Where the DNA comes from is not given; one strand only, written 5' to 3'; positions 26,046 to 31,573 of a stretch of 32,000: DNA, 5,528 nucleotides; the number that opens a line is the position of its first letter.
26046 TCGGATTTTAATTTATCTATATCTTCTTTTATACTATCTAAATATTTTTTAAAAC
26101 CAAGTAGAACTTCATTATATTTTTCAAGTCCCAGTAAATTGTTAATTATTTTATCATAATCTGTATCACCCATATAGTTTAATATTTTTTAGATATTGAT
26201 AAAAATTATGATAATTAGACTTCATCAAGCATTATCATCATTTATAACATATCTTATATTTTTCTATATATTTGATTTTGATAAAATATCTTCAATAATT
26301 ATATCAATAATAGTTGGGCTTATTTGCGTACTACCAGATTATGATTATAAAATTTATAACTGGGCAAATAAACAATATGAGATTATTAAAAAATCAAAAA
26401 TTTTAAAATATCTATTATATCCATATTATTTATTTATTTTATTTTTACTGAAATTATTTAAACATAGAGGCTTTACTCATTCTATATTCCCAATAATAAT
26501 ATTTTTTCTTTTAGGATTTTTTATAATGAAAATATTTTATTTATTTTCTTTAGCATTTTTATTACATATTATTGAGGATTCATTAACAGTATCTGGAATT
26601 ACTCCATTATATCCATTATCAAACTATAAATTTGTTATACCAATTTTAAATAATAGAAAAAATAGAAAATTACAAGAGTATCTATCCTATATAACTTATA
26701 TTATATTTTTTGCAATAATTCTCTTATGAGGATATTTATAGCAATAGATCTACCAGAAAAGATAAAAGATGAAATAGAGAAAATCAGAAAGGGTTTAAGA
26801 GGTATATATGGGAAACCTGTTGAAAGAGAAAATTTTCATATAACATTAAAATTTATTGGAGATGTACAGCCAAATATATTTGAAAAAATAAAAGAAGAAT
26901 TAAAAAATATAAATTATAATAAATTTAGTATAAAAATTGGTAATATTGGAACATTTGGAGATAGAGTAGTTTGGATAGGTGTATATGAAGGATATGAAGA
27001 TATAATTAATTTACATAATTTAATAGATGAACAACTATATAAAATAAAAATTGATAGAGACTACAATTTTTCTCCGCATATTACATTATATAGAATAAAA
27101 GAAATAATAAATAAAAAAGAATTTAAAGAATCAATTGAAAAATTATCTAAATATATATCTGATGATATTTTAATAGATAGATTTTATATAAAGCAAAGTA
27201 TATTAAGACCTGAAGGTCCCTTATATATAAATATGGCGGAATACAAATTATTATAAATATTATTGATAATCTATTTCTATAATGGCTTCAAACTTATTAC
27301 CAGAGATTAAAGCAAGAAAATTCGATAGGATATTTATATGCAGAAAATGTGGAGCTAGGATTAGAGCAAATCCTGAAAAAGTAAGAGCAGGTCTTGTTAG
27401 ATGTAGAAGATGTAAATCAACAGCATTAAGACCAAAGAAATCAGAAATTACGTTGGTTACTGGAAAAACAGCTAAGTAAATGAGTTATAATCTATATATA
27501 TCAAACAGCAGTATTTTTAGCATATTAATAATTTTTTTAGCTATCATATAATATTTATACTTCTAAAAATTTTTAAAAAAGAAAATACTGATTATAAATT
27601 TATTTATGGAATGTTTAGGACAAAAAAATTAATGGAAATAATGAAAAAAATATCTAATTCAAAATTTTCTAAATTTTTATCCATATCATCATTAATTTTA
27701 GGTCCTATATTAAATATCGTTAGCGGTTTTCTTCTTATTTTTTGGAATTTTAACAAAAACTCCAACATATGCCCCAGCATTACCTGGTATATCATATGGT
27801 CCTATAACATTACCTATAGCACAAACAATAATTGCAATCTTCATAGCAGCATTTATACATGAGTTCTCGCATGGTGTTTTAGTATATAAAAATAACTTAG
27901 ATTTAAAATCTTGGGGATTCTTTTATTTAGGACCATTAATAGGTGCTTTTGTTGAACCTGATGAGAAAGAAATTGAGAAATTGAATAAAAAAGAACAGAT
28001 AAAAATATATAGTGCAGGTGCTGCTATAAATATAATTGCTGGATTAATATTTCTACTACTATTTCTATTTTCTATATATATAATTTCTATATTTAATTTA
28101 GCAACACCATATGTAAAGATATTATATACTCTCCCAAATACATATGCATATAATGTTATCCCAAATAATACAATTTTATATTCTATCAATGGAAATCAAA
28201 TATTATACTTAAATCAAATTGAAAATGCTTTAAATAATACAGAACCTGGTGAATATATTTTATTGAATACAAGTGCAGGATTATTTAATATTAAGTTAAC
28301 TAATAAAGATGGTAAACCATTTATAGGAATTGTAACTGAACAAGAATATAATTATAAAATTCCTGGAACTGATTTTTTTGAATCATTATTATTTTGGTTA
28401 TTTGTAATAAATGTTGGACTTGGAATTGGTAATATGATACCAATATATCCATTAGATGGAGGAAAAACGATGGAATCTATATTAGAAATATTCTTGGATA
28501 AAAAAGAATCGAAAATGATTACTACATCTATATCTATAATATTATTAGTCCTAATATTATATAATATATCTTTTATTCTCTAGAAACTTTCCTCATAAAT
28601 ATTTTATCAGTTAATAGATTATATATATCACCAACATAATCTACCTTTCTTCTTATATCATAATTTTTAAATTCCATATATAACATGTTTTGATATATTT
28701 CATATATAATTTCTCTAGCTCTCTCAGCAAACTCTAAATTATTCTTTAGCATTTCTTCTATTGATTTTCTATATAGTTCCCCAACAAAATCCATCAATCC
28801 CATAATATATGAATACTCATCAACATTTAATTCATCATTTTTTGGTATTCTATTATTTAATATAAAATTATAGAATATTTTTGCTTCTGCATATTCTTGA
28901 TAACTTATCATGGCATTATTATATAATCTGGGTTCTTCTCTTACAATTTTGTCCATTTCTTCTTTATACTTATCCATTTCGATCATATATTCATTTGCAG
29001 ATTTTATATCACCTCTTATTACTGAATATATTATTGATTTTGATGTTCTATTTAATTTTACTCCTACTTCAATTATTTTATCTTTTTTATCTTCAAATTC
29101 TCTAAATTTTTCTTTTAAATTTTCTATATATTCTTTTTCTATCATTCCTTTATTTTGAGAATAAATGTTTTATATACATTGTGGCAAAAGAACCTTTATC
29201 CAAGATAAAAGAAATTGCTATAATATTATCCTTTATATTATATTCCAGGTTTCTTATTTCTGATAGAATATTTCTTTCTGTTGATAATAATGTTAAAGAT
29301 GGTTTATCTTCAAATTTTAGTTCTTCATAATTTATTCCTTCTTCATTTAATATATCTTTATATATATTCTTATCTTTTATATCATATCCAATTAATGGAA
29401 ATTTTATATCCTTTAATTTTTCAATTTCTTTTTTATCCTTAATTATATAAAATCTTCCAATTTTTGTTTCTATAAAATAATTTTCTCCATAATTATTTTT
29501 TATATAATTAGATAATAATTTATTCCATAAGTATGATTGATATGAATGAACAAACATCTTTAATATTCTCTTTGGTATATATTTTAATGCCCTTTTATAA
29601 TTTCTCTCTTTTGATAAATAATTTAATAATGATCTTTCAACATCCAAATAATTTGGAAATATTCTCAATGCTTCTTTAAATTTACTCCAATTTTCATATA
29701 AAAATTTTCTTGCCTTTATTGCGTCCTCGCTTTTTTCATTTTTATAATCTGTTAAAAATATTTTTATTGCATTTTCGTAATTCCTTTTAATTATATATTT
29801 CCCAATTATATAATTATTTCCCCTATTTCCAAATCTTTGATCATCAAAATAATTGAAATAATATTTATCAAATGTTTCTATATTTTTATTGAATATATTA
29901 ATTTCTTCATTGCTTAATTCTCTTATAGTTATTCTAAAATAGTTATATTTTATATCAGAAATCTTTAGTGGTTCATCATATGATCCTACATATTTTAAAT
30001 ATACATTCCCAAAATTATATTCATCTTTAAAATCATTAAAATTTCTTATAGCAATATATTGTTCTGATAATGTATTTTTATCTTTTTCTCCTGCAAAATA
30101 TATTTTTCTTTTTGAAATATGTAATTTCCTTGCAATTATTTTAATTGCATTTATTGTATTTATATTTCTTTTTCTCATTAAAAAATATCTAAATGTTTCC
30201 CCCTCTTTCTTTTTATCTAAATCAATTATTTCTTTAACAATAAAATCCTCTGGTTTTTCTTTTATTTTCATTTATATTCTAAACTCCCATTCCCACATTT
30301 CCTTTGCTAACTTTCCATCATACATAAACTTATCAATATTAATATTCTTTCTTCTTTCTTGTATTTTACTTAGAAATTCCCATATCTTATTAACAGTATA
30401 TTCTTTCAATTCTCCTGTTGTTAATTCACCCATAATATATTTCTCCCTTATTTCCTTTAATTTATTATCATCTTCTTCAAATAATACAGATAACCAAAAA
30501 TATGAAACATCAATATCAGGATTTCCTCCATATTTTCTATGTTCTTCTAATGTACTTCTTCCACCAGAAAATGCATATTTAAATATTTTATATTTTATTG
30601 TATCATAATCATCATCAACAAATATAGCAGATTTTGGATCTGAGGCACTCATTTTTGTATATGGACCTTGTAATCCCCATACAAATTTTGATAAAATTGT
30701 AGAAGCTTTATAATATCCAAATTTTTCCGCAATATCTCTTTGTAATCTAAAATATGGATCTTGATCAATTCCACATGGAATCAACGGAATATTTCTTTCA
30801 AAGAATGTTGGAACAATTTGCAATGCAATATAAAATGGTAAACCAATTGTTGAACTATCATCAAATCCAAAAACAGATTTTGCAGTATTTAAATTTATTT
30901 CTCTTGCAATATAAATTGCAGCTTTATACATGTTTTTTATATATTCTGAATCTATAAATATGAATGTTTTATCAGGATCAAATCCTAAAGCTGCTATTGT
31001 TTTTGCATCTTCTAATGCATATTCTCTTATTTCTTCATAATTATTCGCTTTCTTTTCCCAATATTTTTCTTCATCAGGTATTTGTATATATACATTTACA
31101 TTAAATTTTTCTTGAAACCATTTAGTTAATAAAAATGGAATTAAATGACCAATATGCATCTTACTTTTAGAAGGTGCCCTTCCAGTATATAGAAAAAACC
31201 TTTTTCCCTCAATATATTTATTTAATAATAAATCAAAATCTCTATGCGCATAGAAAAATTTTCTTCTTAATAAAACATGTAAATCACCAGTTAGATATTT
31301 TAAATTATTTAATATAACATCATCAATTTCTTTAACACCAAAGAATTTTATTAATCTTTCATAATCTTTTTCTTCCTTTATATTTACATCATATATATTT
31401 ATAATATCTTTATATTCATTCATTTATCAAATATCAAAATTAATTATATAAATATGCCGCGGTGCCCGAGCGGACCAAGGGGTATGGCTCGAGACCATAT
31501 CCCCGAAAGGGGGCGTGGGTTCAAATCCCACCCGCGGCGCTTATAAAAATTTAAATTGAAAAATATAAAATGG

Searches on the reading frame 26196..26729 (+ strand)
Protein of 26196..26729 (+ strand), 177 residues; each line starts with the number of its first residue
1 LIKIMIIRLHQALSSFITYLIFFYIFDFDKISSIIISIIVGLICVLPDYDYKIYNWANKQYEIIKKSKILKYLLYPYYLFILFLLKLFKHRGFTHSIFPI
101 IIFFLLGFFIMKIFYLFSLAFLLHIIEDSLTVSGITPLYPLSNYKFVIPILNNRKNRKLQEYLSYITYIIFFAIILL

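Call 34: search_protein_families(library=pfam, proteins=[window:26196-26729:+], max_evalue=0.001)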
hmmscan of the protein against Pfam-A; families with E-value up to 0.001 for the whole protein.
window:26196-26729:+ (177 aa): 1 family
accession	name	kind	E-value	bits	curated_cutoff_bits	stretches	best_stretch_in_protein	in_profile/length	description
PF04307.19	YdjM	-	3.2e-17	63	29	1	11-157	6-135/176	YdjM inner membrane protein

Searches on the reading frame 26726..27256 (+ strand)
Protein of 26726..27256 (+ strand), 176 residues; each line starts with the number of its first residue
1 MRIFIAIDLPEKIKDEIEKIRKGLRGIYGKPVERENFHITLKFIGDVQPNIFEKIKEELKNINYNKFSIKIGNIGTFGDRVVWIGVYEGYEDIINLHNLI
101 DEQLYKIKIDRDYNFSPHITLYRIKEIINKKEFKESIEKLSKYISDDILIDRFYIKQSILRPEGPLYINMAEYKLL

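Call 34: search_protein_families(library=pfam, proteins=[window:26726-27256:+], max_evalue=0.001)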
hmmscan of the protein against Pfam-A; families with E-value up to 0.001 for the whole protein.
window:26726-27256:+ (176 aa): 2 families
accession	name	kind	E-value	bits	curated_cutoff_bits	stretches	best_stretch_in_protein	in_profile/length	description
PF02834.22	LigT_PEase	-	2.6e-27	95.2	23.3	2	7-83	1-87/87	LigT like Phosphoesterase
PF13563.12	2_5_RNA_ligase2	-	2.1e-14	54.2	27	1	10-121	2-113/152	2'-5' RNA ligase superfamily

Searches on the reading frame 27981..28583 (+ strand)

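Call 34: search_protein_families(library=pfam, proteins=[window:27981-28583:+], max_evalue=0.001)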
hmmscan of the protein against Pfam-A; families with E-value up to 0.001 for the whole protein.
window:27981-28583:+ (200 aa): 1 family
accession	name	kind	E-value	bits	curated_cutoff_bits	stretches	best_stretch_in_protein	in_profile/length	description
PF02163.28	Peptidase_M50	-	1.3e-14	54.5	27.2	1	4-191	76-220/221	Peptidase family M50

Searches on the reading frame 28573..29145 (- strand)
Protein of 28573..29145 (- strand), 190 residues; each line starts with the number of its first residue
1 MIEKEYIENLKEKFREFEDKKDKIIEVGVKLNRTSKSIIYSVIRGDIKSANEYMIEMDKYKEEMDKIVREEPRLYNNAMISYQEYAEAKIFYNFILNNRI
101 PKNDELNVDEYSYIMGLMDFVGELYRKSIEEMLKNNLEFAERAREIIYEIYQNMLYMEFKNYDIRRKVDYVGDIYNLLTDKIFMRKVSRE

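Call 34: search_protein_families(library=pfam, proteins=[window:28573-29145:-], max_evalue=0.001)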
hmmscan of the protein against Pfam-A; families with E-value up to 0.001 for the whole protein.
window:28573-29145:- (190 aa): 1 family
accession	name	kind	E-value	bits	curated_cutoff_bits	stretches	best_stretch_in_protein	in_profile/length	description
PF01997.21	Translin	-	1.4e-09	38.7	25.9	1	19-170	1-186/205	Translin family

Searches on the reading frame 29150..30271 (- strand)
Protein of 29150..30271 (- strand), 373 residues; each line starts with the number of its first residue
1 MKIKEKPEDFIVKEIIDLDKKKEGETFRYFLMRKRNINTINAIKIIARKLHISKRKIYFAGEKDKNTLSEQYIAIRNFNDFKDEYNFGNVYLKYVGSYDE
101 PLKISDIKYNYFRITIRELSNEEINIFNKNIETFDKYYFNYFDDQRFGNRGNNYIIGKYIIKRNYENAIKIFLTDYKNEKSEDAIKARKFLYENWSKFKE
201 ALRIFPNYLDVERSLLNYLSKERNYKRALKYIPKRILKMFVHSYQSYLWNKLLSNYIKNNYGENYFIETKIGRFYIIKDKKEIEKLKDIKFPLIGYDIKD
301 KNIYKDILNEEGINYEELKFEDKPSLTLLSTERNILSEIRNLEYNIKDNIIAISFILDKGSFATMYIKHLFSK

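Call 34: search_protein_families(library=pfam, proteins=[window:29150-30271:-], max_evalue=0.001)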
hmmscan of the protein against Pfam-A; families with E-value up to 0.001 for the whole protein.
window:29150-30271:- (373 aa): 1 family
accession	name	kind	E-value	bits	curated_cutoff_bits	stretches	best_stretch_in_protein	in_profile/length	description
PF01142.23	TruD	-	3.1e-80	270.5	27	1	2-368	17-410/412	tRNA pseudouridine synthase D (TruD)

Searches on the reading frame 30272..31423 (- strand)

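Call 34: search_protein_families(library=pfam, proteins=[window:30272-31423:-], max_evalue=0.001)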
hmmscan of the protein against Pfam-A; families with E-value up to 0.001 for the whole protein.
window:30272-31423:- (383 aa): 1 family
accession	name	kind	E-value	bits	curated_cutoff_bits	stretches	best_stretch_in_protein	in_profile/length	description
PF00579.31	tRNA-synt_1b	-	9.2e-28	97.8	21.1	1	74-351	4-291/292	tRNA synthetases class I (W and Y)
